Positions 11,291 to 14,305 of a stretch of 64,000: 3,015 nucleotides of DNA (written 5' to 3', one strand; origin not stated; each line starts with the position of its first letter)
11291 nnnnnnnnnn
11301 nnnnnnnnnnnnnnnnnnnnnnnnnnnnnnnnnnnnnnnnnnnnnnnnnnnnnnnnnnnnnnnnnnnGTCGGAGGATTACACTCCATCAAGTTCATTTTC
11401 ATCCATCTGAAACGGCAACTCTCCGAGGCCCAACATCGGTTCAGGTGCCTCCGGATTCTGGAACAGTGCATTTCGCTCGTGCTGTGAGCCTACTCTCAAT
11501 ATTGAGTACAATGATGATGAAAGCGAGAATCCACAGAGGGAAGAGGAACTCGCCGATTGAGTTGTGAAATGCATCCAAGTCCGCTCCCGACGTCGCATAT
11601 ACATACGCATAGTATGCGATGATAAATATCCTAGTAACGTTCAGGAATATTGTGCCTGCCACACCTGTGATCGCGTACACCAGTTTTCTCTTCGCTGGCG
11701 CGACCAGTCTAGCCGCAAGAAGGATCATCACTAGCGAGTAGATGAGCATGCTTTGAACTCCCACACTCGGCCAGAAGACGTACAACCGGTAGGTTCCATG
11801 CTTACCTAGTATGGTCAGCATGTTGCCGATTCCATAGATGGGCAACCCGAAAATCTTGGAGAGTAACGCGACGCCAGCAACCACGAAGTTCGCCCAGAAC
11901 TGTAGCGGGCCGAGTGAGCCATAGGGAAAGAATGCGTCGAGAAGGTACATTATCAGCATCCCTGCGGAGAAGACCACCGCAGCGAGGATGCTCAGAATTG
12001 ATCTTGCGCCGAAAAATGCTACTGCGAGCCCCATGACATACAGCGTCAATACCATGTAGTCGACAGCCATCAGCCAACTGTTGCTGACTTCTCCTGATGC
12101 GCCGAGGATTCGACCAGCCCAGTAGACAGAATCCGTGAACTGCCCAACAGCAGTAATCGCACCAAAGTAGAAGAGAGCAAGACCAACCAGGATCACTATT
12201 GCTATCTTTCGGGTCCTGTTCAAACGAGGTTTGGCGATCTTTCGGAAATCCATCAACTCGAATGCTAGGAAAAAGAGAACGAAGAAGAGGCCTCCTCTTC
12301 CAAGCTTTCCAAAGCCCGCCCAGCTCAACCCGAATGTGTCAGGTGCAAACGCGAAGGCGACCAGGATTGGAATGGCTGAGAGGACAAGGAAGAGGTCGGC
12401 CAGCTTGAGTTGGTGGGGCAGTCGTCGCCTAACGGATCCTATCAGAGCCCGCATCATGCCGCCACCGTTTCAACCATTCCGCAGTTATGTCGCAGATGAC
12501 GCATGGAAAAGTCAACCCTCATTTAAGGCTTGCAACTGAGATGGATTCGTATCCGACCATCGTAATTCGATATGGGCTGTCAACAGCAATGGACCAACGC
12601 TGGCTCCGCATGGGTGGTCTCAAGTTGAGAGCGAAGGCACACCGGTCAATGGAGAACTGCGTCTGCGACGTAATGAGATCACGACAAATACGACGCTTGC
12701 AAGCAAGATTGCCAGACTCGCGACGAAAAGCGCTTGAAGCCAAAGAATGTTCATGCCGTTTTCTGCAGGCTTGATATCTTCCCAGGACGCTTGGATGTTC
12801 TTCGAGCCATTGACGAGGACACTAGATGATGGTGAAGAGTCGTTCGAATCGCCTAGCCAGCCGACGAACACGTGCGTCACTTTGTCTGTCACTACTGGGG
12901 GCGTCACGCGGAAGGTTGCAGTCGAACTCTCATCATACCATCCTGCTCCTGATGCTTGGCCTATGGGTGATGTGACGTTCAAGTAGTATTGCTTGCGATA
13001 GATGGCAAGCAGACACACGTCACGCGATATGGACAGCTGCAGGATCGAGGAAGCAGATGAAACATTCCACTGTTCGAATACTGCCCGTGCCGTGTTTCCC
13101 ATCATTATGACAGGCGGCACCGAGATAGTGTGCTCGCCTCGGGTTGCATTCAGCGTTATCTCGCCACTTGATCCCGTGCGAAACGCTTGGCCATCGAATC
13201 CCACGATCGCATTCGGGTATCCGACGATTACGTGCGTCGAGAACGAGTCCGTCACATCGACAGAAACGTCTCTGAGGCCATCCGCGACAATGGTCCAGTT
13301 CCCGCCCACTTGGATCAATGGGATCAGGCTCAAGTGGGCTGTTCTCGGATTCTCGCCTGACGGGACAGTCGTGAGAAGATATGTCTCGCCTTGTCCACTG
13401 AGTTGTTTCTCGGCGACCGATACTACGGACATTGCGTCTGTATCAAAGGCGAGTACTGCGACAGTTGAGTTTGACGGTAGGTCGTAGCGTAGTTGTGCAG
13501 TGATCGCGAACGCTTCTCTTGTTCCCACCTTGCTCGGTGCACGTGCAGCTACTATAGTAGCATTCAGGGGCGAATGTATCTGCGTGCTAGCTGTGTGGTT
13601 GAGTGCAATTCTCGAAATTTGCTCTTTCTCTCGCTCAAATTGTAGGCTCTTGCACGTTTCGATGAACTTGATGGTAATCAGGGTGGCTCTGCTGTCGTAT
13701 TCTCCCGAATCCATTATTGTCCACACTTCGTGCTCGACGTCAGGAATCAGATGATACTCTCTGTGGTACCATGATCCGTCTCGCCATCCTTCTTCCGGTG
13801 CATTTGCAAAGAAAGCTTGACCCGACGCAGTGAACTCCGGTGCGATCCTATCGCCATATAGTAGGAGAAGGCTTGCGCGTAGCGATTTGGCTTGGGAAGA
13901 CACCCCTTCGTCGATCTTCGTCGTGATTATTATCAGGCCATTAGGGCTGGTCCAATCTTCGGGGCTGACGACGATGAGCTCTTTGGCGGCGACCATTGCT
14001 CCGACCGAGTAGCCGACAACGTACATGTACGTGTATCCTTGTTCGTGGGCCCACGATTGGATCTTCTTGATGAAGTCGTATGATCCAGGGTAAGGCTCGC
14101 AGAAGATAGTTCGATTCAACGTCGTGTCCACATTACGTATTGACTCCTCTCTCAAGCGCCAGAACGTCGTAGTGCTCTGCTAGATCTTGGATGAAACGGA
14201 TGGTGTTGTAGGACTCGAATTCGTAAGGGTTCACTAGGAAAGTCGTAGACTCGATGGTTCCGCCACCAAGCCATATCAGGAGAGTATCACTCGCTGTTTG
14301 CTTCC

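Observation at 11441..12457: Archaeosortase-family protein with Ser in place of the catalytic Cys, embedded in a surface-protein/GT-C island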

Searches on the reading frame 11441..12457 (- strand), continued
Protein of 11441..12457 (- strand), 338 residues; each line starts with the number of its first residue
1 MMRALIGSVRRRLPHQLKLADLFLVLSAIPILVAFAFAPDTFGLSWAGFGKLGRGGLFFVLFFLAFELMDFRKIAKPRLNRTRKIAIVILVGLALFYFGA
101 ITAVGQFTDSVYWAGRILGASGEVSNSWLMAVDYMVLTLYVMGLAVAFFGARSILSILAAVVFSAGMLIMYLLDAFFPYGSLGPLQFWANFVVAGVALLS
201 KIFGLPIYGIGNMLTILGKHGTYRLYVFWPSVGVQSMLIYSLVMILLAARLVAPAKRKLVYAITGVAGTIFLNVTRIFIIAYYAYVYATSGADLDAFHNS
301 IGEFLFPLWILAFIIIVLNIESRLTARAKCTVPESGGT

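Call 61: find_encoding_contigs(protein=P0125, flank=10000, max_places=1)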
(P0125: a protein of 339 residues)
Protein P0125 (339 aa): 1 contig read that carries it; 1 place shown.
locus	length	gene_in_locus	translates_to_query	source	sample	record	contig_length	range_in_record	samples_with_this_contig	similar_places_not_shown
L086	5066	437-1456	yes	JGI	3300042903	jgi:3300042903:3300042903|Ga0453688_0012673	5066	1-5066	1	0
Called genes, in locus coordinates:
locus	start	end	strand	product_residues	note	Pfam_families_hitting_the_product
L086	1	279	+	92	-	?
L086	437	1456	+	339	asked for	PF09721:Exosortase_EpsH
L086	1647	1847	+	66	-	-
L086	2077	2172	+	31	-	-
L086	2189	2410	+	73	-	-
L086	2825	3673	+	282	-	PF07155:ECF-ribofla_trS (weak)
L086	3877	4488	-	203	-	-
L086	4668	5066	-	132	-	?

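Call 62: find_encoding_contigs(protein=P0172, flank=10000, max_places=1)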
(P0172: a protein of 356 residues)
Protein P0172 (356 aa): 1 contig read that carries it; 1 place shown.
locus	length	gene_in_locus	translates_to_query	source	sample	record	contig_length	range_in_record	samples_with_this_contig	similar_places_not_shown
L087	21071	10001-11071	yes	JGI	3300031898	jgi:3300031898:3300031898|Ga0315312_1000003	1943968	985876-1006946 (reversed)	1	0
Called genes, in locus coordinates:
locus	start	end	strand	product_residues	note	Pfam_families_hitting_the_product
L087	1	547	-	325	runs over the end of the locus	PF07705:CARDB (weak), PF00404:Dockerin_1 (faint)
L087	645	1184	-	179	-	-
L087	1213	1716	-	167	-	-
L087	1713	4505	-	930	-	PF07705:CARDB (weak), PF00801:PKD, PF18911:PKD_4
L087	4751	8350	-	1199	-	-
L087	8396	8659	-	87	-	-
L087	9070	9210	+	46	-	-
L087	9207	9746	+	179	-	PF00404:Dockerin_1 (weak)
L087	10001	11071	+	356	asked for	PF09721:Exosortase_EpsH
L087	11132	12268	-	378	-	PF00963:Cohesin (faint)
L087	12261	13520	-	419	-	PF05048:NosD, PF13229:Beta_helix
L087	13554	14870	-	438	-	PF05048:NosD, PF07602:DUF1565 (faint), PF13229:Beta_helix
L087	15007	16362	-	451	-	PF05048:NosD, PF13229:Beta_helix, PF00404:Dockerin_1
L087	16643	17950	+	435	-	PF07705:CARDB (weak), PF00404:Dockerin_1 (weak)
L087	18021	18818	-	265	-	-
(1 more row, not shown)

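Call 63: find_encoding_contigs(protein=P0165, flank=10000, max_places=1)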
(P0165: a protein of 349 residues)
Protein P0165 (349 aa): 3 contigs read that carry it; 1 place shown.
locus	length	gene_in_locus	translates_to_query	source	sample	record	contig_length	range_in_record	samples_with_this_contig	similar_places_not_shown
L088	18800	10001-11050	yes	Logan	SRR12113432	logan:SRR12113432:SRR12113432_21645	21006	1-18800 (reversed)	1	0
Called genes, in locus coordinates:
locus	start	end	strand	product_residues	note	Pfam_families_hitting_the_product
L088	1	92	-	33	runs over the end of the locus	-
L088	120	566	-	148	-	-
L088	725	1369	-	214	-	-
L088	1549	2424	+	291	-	-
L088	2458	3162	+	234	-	PF04307:YdjM (weak)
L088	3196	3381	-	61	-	-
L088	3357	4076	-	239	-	PF00857:Isochorismatase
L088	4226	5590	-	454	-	PF01546:Peptidase_M20, PF07687:M20_dimer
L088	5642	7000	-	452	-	PF00083:Sugar_tr (weak), PF07690:MFS_1, PF00083:Sugar_tr, PF07690:MFS_1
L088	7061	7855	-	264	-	PF00378:ECH_1, PF16113:ECH_2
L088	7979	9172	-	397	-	PF07690:MFS_1, PF12832:MFS_1_like (weak), PF00083:Sugar_tr (faint), PF07690:MFS_1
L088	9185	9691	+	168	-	-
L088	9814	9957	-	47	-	-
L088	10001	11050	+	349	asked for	-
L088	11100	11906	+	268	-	PF02900:LigB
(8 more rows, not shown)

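Call 64: find_encoding_contigs(protein=P0194, flank=10000, max_places=1)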
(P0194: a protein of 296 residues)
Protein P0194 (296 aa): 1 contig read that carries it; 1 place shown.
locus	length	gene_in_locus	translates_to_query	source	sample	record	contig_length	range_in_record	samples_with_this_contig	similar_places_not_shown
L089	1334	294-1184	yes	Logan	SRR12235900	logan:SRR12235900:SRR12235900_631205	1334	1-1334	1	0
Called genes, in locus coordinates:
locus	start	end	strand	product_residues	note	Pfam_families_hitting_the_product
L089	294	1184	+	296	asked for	PF09721:Exosortase_EpsH (faint)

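Call 65: find_encoding_contigs(protein=P0170, flank=10000, max_places=1)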
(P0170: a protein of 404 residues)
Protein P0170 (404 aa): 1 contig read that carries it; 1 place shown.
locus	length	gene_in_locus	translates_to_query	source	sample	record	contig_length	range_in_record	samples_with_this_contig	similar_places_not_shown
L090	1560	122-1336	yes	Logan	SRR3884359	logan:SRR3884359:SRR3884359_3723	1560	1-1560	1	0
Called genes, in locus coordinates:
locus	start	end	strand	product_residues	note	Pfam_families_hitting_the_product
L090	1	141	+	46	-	?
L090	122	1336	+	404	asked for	-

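Call 68: search_protein_families(library=ncbifam, proteins=[P0267, P0260, P0227, P0217, P0250, P0205, P0206, P0187, P0222, P0158], max_evalue=1e-8)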
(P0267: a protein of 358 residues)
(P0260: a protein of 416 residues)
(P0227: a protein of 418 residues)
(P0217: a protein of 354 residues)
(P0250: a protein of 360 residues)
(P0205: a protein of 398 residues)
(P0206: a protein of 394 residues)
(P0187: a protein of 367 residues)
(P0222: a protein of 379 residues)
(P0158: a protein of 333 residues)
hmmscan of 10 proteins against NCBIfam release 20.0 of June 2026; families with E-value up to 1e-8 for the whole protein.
P0267 (358 aa): 2 families
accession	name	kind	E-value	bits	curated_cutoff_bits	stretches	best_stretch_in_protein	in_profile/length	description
TIGR04297.1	thauma_sortase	exception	2.4e-18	66.7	250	1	43-332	13-291/307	thaumarchaeosortase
TIGR04178.1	exo_archaeo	signature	6.5e-12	45.6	23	1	239-320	1-84/97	exosortase/archaeosortase family protein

P0260 (416 aa): 3 families
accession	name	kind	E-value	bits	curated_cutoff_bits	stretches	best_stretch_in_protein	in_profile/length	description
TIGR04297.1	thauma_sortase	exception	3.8e-18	66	250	1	95-406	4-298/307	thaumarchaeosortase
TIGR04178.1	exo_archaeo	signature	4.3e-15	55.8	23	1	304-383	1-83/97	exosortase/archaeosortase family protein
NF046081.1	exosort_XrtX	exception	1.5e-09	37.9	170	1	263-375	39-141/168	exosortase X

P0227 (418 aa): 2 families
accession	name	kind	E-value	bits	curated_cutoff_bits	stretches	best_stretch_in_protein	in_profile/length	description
TIGR04178.1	exo_archaeo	signature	1.9e-12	47.3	23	1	227-307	1-83/97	exosortase/archaeosortase family protein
TIGR04297.1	thauma_sortase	exception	1.2e-10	41.4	250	1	32-329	15-301/307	thaumarchaeosortase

P0217 (354 aa): 2 families
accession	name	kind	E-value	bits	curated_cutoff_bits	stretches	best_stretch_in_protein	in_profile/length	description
TIGR04297.1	thauma_sortase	exception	4.7e-15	55.9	250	1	58-334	30-295/307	thaumarchaeosortase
TIGR04178.1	exo_archaeo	signature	1.6e-14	54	23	1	237-319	1-85/97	exosortase/archaeosortase family protein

P0250 (360 aa): 3 families
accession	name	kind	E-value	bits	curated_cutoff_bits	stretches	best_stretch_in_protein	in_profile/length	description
TIGR04178.1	exo_archaeo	signature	1.1e-15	57.7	23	1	231-317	2-85/97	exosortase/archaeosortase family protein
TIGR04297.1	thauma_sortase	exception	1.7e-14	54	250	1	43-325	21-288/307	thaumarchaeosortase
TIGR03762.1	archaeo_artC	exception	1.1e-09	38.5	100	1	164-309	130-257/274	archaeosortase C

P0205 (398 aa): 2 families
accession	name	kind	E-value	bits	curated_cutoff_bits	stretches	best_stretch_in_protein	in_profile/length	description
TIGR04297.1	thauma_sortase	exception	6.6e-17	62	250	1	69-368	26-303/307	thaumarchaeosortase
TIGR04178.1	exo_archaeo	signature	2.6e-12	46.9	23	1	264-352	3-92/97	exosortase/archaeosortase family protein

P0206 (394 aa): 2 families
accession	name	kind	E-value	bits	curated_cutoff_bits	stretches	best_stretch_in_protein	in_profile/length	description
TIGR04178.1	exo_archaeo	signature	3.1e-14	53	23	1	267-358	1-93/97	exosortase/archaeosortase family protein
TIGR04297.1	thauma_sortase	exception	1.6e-12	47.6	250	1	142-365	75-294/307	thaumarchaeosortase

P0187 (367 aa): 2 families
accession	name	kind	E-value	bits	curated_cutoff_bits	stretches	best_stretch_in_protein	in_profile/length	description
TIGR04297.1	thauma_sortase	exception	9.9e-21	74.5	250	1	45-350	9-304/307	thaumarchaeosortase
TIGR04178.1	exo_archaeo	signature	3.1e-11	43.4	23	1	250-331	1-90/97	exosortase/archaeosortase family protein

P0222 (379 aa): 2 families
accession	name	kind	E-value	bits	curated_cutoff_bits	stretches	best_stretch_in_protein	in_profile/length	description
TIGR04178.1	exo_archaeo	signature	3.6e-16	59.2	23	1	257-338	5-86/97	exosortase/archaeosortase family protein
TIGR04297.1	thauma_sortase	exception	2.4e-14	53.6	250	1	55-346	23-289/307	thaumarchaeosortase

P0158 (333 aa): 3 families
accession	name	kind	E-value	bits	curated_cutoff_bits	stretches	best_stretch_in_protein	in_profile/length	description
TIGR04297.1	thauma_sortase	exception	4.7e-20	72.3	250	1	42-328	14-298/307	thaumarchaeosortase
TIGR04178.1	exo_archaeo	signature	1.2e-13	51.1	23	1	228-320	2-95/97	exosortase/archaeosortase family protein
TIGR03762.1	archaeo_artC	exception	2.8e-09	37.2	100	1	143-317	89-271/274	archaeosortase C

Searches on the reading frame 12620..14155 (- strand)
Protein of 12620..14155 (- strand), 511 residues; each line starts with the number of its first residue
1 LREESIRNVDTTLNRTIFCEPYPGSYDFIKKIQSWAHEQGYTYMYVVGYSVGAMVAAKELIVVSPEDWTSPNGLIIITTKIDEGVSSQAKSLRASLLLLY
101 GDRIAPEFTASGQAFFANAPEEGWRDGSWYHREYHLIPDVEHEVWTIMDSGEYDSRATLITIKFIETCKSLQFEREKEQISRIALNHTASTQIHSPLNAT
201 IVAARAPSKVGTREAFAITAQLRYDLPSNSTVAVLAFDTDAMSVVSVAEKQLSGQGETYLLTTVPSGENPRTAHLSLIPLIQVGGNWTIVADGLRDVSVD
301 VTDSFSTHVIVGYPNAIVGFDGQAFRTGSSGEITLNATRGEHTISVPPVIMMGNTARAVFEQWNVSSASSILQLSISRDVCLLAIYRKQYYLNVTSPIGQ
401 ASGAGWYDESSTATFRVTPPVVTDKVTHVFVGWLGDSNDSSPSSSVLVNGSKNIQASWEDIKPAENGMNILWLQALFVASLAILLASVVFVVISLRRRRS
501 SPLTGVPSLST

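Call 21: search_protein_families(library=ncbifam, proteins=[window:12620-14155:-], max_evalue=0.01)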
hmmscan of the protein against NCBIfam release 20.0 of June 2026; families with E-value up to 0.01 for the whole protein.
window:12620-14155:- (511 aa): 1 family
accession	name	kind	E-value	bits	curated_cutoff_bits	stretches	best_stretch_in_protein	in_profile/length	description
TIGR02543.1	List_Bact_rpt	repeat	0.0024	18.2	20.95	0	428-458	6-40/44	TIGR02543 family repeat protein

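Call 22: search_protein_families(library=pfam, proteins=[window:12620-14155:-], max_evalue=0.01)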
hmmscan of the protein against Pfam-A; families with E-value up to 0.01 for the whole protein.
window:12620-14155:- (511 aa): 0 families
